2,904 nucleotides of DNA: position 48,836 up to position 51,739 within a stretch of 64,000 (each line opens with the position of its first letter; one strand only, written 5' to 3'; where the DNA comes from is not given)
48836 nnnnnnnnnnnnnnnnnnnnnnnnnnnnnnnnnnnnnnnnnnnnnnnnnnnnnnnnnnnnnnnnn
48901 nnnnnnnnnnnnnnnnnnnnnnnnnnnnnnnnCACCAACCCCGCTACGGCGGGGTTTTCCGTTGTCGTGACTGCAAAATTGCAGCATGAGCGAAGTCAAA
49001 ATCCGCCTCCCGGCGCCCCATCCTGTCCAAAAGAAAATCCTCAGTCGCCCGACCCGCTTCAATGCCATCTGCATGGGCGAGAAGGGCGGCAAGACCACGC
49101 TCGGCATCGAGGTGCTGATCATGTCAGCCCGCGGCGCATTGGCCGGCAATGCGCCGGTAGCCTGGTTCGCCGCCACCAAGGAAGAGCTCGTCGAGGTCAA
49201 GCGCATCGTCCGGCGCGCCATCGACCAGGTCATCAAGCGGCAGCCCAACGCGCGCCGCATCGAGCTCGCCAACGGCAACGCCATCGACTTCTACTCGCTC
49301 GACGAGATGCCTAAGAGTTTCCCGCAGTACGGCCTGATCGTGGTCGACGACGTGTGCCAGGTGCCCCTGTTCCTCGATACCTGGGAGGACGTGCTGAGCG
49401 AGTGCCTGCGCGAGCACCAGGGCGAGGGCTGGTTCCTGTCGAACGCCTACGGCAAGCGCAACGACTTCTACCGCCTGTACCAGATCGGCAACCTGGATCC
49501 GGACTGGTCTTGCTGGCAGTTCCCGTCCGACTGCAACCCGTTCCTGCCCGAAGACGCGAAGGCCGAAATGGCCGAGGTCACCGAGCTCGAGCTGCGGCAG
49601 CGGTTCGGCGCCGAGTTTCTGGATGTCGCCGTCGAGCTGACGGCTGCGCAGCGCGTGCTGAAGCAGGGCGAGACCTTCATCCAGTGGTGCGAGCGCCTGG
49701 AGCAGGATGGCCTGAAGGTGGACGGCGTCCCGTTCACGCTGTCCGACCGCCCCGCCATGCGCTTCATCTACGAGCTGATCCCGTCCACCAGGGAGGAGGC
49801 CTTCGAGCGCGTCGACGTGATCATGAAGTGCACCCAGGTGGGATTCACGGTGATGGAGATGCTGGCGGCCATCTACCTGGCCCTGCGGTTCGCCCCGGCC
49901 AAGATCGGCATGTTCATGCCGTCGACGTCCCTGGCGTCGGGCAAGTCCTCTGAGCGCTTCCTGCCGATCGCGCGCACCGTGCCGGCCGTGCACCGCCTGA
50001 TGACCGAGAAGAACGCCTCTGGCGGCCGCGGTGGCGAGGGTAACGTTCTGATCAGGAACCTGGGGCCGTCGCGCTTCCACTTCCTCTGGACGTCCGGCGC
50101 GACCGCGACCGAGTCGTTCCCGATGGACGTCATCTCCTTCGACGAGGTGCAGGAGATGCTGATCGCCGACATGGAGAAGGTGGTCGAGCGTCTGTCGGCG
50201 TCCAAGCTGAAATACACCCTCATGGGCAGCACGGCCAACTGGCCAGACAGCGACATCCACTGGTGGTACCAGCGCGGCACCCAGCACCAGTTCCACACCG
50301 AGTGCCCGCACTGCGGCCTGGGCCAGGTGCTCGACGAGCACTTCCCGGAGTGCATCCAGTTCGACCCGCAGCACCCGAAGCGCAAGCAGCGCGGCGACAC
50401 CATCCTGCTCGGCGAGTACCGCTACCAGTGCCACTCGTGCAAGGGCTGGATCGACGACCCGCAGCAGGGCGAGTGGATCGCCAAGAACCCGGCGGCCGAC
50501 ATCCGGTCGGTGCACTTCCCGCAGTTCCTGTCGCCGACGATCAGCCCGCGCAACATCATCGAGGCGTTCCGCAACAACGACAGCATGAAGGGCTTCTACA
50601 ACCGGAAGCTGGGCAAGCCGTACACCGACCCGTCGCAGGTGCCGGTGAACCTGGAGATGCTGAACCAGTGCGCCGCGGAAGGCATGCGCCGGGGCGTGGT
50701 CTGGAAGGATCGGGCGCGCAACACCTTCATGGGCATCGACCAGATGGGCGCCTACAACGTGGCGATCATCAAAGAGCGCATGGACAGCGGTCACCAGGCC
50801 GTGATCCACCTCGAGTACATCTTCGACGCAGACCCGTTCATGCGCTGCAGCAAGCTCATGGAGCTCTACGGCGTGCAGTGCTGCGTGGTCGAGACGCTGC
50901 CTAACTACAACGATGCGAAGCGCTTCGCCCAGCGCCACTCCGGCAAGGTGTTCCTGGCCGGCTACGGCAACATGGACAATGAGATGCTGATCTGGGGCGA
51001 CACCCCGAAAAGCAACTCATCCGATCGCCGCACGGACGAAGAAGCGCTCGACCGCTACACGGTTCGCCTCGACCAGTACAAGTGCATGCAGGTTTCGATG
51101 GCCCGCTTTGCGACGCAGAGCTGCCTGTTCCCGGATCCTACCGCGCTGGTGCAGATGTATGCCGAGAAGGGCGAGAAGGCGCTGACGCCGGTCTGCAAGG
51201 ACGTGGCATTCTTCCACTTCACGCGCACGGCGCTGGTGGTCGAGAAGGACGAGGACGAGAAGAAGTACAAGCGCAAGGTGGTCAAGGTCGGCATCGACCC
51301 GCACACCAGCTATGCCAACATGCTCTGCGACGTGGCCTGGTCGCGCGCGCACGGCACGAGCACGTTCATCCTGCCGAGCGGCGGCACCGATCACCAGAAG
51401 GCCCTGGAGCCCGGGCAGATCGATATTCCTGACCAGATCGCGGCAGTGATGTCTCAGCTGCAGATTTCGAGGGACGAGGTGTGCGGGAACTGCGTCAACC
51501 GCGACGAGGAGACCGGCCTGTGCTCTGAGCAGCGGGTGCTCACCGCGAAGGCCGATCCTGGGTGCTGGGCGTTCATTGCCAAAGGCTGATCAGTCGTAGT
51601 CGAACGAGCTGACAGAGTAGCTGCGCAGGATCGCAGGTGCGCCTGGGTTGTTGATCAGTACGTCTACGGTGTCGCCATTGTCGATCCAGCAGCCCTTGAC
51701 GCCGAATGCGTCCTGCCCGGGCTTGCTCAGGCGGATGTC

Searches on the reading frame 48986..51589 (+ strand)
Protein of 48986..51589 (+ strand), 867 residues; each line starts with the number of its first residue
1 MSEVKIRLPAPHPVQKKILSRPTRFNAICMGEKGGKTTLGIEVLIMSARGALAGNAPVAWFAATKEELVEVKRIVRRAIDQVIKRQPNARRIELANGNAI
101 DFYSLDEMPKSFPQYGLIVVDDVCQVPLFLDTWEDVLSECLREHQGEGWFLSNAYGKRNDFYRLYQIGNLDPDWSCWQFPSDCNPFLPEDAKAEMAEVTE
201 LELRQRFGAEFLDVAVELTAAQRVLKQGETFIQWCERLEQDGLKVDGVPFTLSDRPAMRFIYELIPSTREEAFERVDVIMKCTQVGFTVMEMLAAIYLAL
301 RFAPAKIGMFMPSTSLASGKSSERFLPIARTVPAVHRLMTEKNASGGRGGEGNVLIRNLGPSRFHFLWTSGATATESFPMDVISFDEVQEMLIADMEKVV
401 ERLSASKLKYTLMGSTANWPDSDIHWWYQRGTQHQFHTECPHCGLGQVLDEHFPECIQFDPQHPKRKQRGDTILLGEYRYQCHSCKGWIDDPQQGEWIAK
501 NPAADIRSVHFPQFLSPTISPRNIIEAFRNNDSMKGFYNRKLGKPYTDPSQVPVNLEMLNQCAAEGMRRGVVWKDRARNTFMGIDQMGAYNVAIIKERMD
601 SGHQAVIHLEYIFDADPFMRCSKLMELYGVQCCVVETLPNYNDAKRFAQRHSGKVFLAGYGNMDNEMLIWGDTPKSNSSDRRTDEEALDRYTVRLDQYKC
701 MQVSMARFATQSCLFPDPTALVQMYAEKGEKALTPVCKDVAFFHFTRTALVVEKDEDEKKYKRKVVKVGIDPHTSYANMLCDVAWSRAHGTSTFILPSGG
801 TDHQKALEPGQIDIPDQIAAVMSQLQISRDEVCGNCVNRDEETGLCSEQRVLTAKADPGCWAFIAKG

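Call 6: search_protein_families(library=pfam, proteins=[window:48986-51589:+], max_evalue=0.01)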
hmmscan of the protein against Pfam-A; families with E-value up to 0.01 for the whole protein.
window:48986-51589:+ (867 aa): 3 families
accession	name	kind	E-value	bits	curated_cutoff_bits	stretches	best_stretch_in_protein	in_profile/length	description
PF05876.18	GpA_ATPase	-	3.8e-16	59.9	25.6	1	263-496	17-240/247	Phage terminase large subunit gpA, ATPase domain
PF04466.19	Terminase_3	-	0.0035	17.4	23.2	0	380-430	99-147/201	Phage terminase large subunit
PF20454.4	GpA_nuclease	-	0.0043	16.7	22.5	0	631-711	144-229/294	Terminase large subunit gpA, endonuclease domain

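Call 7: search_protein_families(library=phrogs, proteins=[window:48986-51589:+], max_evalue=0.001)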
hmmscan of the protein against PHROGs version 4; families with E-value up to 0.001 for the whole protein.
window:48986-51589:+ (867 aa): 3 families
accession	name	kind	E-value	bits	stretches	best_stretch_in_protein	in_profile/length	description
phrog_675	-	head and packaging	3.1e-94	317.3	1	230-792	23-554/576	terminase large subunit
phrog_15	-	head and packaging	4.1e-20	72.7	1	278-562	403-700/1330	terminase large subunit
phrog_12876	-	head and packaging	2.9e-12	47.7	1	359-543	39-235/235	terminase large subunit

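Call 27: find_related_loci(query=window:48986-51589:+, collection=viral_contigs, flank=3000)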
Query window:48986-51589:+ (867 aa) in viral_contigs; peptide patterns used: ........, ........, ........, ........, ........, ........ (x = any residue, [..] = any of these).
38 stretches matched a pattern; 26 encode a relative of the query (tblastn E <= 1e-3); 25 distinct loci.
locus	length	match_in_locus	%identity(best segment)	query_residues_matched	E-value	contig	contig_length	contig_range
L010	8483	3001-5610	77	1-867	0e+0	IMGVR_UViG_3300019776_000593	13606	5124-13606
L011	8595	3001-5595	76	1-865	0e+0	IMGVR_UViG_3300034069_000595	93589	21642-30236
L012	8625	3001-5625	69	1-866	0e+0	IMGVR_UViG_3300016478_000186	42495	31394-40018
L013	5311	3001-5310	79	1-770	0e+0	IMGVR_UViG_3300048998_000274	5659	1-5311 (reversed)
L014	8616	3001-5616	66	1-865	0e+0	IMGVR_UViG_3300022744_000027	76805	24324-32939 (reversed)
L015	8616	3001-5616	66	1-865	0e+0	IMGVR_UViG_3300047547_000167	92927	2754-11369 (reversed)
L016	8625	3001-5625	63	1-866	0e+0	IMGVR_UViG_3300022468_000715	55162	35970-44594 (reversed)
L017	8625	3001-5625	62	1-864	0e+0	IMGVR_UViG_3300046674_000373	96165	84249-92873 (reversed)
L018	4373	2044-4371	69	1-768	0e+0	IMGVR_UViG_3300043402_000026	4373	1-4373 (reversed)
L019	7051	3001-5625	59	1-867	0e+0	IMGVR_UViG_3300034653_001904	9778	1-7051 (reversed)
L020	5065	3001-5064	74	2-688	0e+0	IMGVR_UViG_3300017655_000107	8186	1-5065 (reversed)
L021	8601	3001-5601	57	6-865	0e+0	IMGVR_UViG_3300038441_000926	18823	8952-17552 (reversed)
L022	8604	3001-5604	57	6-866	0e+0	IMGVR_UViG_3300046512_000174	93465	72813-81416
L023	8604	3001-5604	57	6-866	0e+0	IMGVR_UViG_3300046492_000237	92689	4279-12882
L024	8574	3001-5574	57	5-864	0e+0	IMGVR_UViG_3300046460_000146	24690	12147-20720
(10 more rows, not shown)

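Call 54: find_related_loci(query=A1, collection=metagenome_contigs, flank=2500)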
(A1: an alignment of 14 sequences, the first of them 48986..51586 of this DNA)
Query A1 (867 aa) in metagenome_contigs; peptide patterns used: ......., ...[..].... (x = any residue, [..] = any of these).
515 stretches matched a pattern; 136 encode a relative of the query (tblastn E <= 1e-3); the best 80 are kept; 80 distinct loci.
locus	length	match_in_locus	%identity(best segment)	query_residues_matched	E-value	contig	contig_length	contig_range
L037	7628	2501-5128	68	1-866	0e+0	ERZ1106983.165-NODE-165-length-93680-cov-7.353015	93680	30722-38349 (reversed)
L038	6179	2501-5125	69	1-866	0e+0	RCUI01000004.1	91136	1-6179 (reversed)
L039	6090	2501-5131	67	1-866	0e+0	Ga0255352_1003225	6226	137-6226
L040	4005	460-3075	67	1-865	0e+0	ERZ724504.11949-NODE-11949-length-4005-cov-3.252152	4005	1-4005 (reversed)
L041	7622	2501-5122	64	1-867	0e+0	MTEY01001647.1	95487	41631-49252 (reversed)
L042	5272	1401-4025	64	1-865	0e+0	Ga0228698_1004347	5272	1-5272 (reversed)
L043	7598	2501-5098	63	1-864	0e+0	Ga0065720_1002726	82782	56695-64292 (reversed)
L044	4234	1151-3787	62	1-865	0e+0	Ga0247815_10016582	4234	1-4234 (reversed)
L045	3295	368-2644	69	1-751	0e+0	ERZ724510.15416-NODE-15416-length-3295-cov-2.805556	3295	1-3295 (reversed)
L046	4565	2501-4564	74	2-688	0e+0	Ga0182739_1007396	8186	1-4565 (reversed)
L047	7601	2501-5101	57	6-865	0e+0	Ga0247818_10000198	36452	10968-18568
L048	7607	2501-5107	59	3-865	0e+0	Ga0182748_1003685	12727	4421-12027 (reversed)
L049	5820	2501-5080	57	1-865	0e+0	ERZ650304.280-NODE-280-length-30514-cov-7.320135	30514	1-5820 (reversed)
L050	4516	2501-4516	69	1-685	0e+0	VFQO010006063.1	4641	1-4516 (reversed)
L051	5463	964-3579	54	5-865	0e+0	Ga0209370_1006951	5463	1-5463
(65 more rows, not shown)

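Call 55: find_related_loci(query=A1, collection=genome_contigs, flank=2500)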
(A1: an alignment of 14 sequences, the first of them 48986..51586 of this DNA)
Query A1 (867 aa) in genome_contigs; peptide patterns used: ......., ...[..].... (x = any residue, [..] = any of these).
188 stretches matched a pattern; 29 encode a relative of the query (tblastn E <= 1e-3); 29 distinct loci.
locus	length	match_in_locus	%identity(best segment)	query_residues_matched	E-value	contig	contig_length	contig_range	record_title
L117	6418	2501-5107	71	2-866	0e+0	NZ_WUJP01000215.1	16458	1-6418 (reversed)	Geminicoccus flavidas strain CPCC 101082 Scaffold3_10, whole genome shotgun sequence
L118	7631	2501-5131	69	2-866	0e+0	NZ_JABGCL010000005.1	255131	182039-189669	Geminicoccus harenae strain CPCC 101083 Scaffold5_1, whole genome shotgun sequence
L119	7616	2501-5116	59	3-865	0e+0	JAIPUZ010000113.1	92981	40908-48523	MAG: Mesorhizobium sp. isolate bin 2 all_Scaff04106, whole genome shotgun sequence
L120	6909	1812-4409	55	5-863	0e+0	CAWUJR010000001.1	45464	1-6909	MAG: uncultured Robbsia sp. isolate SRR17458618_metabat2_1_1705322973 genome assembly, contig: ERZ21854036.16, whole gen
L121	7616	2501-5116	54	1-866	0e+0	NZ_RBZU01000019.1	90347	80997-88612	Pararobbsia silviterrae strain DHC34 scaffold19, whole genome shotgun sequence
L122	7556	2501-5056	53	3-865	0e+0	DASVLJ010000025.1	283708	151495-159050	MAG TPA_asm: Burkholderiaceae bacterium isolate SMAG_U3070 k141_437902, whole genome shotgun sequence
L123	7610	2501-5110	52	1-864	0e+0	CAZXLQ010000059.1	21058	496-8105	MAG TPA_asm: uncultured Clostridia bacterium isolate SRP329715_co1_264 genome assembly, contig: NODE_3646_length_21058_c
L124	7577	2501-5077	51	5-863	0e+0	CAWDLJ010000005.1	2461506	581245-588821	MAG: uncultured beta proteobacterium isolate MFD04540.bin.1.139 genome assembly, contig: contig_4830, whole genome shotg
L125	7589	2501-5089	63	1-866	0e+0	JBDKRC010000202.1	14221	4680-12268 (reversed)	MAG: Armatimonadia bacterium isolate 5_bin.152 c_000001371359, whole genome shotgun sequence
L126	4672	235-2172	59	219-866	0e+0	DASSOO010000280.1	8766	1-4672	MAG TPA_asm: Gammaproteobacteria bacterium isolate SMAG_U1254 k141_94550, whole genome shotgun sequence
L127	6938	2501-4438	57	219-864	0e+0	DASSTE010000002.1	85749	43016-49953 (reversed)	MAG TPA_asm: Gammaproteobacteria bacterium isolate SMAG_U533 k141_607368, whole genome shotgun sequence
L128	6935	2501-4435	56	225-867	0e+0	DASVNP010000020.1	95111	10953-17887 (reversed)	MAG TPA_asm: Paraburkholderia sp. isolate SMAG_U3130 k141_105261, whole genome shotgun sequence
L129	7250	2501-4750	51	117-866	0e+0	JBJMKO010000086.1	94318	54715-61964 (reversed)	MAG: Solirubrobacterales bacterium isolate H1_16_all_fractions_metab_48_68_21 k255_3345809, whole genome shotgun sequenc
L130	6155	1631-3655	55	204-864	0e+0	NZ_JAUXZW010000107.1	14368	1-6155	MAG: Phenylobacterium sp. isolate C18_metabat.bin.102_sub C18_k141_80690, whole genome shotgun sequence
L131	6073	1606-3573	54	218-865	0e+0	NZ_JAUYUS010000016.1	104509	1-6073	MAG: Parvibaculum sp. isolate C9_maxbin.030 C9_k141_1805, whole genome shotgun sequence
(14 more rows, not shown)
